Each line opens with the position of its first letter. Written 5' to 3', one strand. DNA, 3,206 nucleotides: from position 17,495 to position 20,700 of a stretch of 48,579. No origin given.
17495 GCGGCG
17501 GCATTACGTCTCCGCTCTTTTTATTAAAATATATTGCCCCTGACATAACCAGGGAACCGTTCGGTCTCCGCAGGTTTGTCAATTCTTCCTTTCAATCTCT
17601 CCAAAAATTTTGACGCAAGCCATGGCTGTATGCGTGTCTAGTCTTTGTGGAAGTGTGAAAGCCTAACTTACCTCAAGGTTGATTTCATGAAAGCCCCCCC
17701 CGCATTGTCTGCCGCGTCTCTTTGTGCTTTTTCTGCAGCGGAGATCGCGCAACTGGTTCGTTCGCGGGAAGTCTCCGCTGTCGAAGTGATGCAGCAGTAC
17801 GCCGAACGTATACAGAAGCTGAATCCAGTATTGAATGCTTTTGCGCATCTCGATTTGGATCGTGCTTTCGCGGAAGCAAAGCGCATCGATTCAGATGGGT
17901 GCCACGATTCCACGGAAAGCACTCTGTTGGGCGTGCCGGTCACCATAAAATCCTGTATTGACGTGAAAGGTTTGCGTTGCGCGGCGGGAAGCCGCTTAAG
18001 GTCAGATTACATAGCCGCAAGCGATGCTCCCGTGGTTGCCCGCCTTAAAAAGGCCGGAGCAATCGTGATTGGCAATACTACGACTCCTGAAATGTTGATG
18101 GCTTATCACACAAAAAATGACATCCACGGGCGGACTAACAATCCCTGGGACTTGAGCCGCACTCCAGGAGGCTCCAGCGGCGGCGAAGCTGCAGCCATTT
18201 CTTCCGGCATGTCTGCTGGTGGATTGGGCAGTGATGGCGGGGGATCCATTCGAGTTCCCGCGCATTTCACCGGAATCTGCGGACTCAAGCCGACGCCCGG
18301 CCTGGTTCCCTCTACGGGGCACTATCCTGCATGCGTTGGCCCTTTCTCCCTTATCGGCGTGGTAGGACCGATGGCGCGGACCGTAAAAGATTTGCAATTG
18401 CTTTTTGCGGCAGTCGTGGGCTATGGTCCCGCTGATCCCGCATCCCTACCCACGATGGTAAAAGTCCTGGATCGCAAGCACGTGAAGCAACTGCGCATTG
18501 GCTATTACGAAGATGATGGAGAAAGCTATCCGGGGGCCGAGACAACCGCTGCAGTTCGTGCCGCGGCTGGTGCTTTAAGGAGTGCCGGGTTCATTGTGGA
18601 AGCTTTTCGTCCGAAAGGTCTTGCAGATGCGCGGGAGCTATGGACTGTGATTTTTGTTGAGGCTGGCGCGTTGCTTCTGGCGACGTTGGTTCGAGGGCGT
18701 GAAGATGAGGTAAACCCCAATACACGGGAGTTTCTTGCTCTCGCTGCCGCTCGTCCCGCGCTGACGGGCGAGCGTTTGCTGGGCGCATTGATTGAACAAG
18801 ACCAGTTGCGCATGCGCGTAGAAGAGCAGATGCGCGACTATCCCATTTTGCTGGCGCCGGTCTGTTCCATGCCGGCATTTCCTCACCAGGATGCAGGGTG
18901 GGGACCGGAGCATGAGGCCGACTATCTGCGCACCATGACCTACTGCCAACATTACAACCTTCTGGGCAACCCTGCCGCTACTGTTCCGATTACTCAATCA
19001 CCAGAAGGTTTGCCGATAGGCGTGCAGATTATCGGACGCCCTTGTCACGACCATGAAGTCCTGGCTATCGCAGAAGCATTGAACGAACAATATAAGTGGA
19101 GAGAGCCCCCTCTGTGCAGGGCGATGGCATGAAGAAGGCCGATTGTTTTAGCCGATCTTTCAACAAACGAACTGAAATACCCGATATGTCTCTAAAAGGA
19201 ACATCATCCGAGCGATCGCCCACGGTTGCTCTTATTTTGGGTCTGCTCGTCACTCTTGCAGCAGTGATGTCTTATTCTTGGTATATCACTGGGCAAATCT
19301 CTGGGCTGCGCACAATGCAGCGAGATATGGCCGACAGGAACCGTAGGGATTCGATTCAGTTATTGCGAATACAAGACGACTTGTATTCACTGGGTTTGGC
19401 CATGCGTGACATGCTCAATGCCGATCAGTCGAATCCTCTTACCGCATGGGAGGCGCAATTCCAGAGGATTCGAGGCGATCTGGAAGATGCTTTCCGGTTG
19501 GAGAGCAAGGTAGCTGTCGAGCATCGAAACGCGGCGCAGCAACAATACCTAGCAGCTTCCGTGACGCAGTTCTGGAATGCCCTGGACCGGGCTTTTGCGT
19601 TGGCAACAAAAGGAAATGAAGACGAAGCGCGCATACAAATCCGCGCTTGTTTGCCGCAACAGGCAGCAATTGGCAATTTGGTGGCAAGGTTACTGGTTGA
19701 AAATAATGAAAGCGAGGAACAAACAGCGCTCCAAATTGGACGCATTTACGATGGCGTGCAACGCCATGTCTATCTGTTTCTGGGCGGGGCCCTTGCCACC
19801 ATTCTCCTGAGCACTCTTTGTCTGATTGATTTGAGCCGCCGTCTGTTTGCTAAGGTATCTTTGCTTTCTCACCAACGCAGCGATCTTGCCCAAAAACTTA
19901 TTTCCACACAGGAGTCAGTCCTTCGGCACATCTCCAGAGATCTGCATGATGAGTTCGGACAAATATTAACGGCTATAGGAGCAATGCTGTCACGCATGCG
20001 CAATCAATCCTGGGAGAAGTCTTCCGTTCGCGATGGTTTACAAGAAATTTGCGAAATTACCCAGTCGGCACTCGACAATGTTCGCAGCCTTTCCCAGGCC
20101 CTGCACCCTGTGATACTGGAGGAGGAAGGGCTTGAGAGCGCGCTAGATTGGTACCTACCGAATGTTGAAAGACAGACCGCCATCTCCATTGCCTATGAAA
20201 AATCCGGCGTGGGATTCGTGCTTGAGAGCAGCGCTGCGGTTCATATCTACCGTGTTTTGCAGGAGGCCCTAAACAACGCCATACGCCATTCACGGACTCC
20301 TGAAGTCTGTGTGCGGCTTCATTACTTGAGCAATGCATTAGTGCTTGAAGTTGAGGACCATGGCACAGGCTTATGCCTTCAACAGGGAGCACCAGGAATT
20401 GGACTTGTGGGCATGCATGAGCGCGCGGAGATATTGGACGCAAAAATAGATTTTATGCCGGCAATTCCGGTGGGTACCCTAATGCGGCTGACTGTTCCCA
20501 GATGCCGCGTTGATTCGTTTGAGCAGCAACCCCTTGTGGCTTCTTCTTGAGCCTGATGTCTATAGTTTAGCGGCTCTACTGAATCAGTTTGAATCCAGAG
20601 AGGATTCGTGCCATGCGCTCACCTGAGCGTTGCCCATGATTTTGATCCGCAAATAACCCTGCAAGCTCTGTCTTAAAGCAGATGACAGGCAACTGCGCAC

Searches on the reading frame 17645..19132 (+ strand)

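Call 9: search_protein_families(library=pfam, proteins=[window:17645-19132:+], max_evalue=0.01)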
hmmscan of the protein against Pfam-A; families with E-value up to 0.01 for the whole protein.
window:17645-19132:+ (495 aa): 1 family
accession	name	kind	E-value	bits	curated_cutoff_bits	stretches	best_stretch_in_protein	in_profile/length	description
PF01425.27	Amidase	-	5.2e-107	359.1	27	1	47-473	1-445/445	Amidase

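Call 10: search_protein_families(library=ncbifam, proteins=[window:17645-19132:+], max_evalue=0.01)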
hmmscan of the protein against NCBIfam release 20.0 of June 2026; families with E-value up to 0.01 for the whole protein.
window:17645-19132:+ (495 aa): 26 families (the best 25 are shown)
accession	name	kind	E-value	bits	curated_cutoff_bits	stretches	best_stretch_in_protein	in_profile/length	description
NF005687.0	PRK07487.1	subfamily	4.9e-97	325.6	428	1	26-483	5-456/468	amidase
NF004816.0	PRK06170.1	equivalog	4.8e-95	319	503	1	30-489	13-489/493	amidase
NF004815.0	PRK06169.1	equivalog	6.8e-95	318.3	506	1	26-487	7-463/471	amidase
NF005450.0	PRK07042.1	equivalog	2.3e-81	273.6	458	1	25-481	3-450/464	amidase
NF005686.0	PRK07486.1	subfamily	1.9e-78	264.3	465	1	22-487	7-477/486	amidase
NF006631.0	PRK09201.1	equivalog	4.1e-75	253.3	461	1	28-482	6-454/466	AtzE family amidohydrolase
NF009119.0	PRK12470.1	equivalog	2.2e-73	247.9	498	1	26-486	6-455/462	amidase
TIGR02715.1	amido_AtzE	subfamily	1.3e-72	245.2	425.75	1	31-482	2-447/452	AtzE family amidohydrolase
NF004717.0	PRK06061.1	equivalog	1.4e-68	231.8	498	1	32-487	20-471/483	amidase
TIGR00132.1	gatA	equivalog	1.2e-66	225.4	481.1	2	35-320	2-283/466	Asp-tRNA(Asn)/Glu-tRNA(Gln) amidotransferase subunit GatA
NF005688.0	PRK07488.1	equivalog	1.2e-65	222.2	532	2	25-317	7-283/474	indoleacetamide hydrolase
NF006043.0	PRK08186.1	subfamily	1.3e-54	185.6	487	1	29-485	7-450/600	allophanate hydrolase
NF005899.0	PRK07869.1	equivalog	4.4e-54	184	418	1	25-486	11-465/471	amidase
NF005565.0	PRK07235.1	subfamily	5.6e-53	180.3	545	2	87-342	81-337/506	amidase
NF005099.0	PRK06529.1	equivalog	9.5e-52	176.3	505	2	31-321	6-290/484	amidase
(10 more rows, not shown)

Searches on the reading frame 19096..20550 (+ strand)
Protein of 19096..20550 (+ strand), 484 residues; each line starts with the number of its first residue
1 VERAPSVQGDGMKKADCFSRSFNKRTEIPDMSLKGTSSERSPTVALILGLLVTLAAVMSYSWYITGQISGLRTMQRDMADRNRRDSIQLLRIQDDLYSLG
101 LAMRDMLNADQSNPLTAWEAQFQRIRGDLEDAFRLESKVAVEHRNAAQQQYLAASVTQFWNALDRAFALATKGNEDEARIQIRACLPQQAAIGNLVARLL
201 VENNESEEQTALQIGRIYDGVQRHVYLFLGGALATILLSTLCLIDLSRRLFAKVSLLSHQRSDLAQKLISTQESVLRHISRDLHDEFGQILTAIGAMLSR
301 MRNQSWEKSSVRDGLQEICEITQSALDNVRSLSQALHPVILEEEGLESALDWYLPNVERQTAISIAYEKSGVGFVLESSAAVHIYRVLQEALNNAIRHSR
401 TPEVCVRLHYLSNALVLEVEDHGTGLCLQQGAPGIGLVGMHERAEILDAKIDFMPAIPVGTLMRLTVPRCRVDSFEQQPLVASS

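Call 9: search_protein_families(library=pfam, proteins=[window:19096-20550:+], max_evalue=0.01)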
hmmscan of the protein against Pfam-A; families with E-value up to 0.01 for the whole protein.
window:19096-20550:+ (484 aa): 4 families
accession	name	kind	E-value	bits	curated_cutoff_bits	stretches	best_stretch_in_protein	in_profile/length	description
PF07730.19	HisKA_3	-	5.1e-11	43.4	24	1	277-339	3-66/68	Histidine kinase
PF02518.31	HATPase_c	-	5.1e-08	33.8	26.4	1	382-468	4-108/111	Histidine kinase-, DNA gyrase B-, and HSP90-like ATPase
PF13581.12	HATPase_c_2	-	0.00039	20.9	27.4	1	379-425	27-77/127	Histidine kinase-like ATPase domain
PF12729.13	4HB_MCP_1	-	0.005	16.9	27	1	88-191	50-154/181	Four helix bundle sensory module for signal transduction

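Call 10: search_protein_families(library=ncbifam, proteins=[window:19096-20550:+], max_evalue=0.01)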
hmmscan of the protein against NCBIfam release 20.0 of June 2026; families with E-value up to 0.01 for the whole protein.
window:19096-20550:+ (484 aa): 10 families
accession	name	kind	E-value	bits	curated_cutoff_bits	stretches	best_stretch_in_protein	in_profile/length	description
NF008649.0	PRK11644.1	equivalog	1.6e-33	116.2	408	1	248-470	276-497/499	signal transduction histidine-protein kinase/phosphatase UhpB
NF052443.1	SensHisKinMctS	equivalog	3.6e-29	101.4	700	1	237-472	217-451/457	two-component system sensor histidine kinase MctS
NF008184.0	PRK10935.1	equivalog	9.2e-21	74.1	553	1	255-469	345-559/565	nitrate/nitrite two-component system sensor histidine kinase NarQ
NF052531.1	Strep_LiaS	equivalog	9.1e-19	67.9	450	1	263-468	116-326/328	envelope stress sensor histidine kinase LiaS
NF007896.0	PRK10600.1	equivalog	1.7e-15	56.7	578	1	253-450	372-566/598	nitrate/nitrite two-component system sensor histidine kinase NarX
NF047786.1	his_kin_MadS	equivalog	7.8e-15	54.9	500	1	277-425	232-379/434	MadS family sensor histidine kinase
NF040691.1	MtrAB_MtrB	equivalog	9e-06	25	450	1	383-427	387-431/507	MtrAB system histidine kinase MtrB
NF033092.0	HK_WalK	equivalog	0.0012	17.6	725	0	384-427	489-533/594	cell wall metabolism sensor histidine kinase WalK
NF051872.1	HisKinPhyk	equivalog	0.0023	16.6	750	1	388-467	454-536/537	sensor histidine kinase PhyK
NF041832.1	near_NosP_CTERM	subfamily_domain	0.0058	15.7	400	0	380-427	117-164/370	NahK/ErcS family hybrid sensor histidine kinase/response regulator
